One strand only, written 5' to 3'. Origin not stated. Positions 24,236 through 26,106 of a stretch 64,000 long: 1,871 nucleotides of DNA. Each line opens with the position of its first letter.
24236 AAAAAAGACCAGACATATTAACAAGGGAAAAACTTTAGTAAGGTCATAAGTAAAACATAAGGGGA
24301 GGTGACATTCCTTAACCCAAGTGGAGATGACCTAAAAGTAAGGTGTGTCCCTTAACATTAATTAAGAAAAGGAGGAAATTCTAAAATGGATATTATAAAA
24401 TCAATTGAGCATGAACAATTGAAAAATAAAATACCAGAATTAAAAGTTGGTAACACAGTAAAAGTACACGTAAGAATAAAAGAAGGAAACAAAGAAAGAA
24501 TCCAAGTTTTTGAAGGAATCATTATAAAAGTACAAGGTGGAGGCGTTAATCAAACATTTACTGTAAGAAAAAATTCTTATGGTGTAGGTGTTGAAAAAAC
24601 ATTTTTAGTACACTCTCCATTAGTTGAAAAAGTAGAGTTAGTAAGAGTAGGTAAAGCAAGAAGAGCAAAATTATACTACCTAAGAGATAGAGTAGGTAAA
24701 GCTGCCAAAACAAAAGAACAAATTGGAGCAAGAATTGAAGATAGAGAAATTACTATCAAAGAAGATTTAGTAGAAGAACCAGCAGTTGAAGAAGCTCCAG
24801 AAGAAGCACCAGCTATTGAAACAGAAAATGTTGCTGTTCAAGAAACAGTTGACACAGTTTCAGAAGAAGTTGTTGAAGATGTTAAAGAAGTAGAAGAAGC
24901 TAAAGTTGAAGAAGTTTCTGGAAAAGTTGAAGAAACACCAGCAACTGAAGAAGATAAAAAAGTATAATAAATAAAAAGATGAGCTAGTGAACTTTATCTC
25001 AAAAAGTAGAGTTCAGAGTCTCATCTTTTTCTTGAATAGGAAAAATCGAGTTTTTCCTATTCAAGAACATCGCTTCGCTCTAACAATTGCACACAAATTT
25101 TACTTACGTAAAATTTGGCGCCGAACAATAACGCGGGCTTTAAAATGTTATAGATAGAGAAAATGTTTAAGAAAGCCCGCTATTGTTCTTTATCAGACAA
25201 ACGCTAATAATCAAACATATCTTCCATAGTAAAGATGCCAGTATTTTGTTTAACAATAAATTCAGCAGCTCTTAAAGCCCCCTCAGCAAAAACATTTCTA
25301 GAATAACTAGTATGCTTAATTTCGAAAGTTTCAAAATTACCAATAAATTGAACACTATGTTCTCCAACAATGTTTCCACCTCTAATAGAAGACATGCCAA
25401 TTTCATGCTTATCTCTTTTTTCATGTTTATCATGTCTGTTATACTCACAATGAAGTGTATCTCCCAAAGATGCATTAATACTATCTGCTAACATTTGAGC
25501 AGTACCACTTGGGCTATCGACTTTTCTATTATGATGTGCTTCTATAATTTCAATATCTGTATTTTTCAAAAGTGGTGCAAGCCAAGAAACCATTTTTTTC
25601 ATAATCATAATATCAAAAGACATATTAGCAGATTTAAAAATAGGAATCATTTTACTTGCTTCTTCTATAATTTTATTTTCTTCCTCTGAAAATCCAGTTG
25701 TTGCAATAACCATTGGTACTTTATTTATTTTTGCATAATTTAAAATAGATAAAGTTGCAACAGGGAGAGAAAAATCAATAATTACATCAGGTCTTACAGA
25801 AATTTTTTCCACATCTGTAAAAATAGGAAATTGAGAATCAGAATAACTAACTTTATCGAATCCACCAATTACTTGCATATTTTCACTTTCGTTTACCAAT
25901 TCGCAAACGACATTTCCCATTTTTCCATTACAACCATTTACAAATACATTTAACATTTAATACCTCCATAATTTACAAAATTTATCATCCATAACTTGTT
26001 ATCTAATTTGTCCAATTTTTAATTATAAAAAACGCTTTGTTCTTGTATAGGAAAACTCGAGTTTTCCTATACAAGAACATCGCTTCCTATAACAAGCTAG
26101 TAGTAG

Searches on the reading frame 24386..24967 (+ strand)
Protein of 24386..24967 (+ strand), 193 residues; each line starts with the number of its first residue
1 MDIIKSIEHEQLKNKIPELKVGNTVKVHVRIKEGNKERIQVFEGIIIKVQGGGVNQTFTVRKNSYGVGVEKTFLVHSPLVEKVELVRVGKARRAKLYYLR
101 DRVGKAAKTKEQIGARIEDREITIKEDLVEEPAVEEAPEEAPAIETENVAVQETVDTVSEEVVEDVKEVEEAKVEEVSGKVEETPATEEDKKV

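Call 35: search_protein_families(library=pfam, proteins=[window:24386-24967:+], max_evalue=0.00001)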
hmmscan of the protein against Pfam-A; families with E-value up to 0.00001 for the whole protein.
window:24386-24967:+ (193 aa): 1 family
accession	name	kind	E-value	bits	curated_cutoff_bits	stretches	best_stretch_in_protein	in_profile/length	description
PF01245.26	Ribosomal_L19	-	2.8e-47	159.7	22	1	2-111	1-110/111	Ribosomal protein L19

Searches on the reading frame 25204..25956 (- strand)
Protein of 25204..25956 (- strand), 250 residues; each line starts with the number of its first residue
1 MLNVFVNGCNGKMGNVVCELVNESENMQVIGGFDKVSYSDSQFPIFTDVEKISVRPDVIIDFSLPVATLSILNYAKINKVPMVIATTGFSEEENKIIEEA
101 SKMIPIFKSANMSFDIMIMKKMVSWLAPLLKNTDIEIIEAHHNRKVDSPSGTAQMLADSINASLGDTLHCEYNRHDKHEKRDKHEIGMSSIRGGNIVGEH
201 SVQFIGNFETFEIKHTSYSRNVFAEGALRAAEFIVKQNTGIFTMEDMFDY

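Call 35: search_protein_families(library=pfam, proteins=[window:25204-25956:-], max_evalue=0.00001)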
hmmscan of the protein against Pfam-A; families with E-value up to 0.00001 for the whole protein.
window:25204-25956:- (250 aa): 2 families
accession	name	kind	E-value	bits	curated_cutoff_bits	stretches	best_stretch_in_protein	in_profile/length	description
PF05173.19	DapB_C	-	1.7e-41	141.5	27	1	116-247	2-120/121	Dihydrodipicolinate reductase, C-terminus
PF01113.26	DapB_N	-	1.2e-28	100.1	25.6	1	3-112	2-124/124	Dihydrodipicolinate reductase, N-terminus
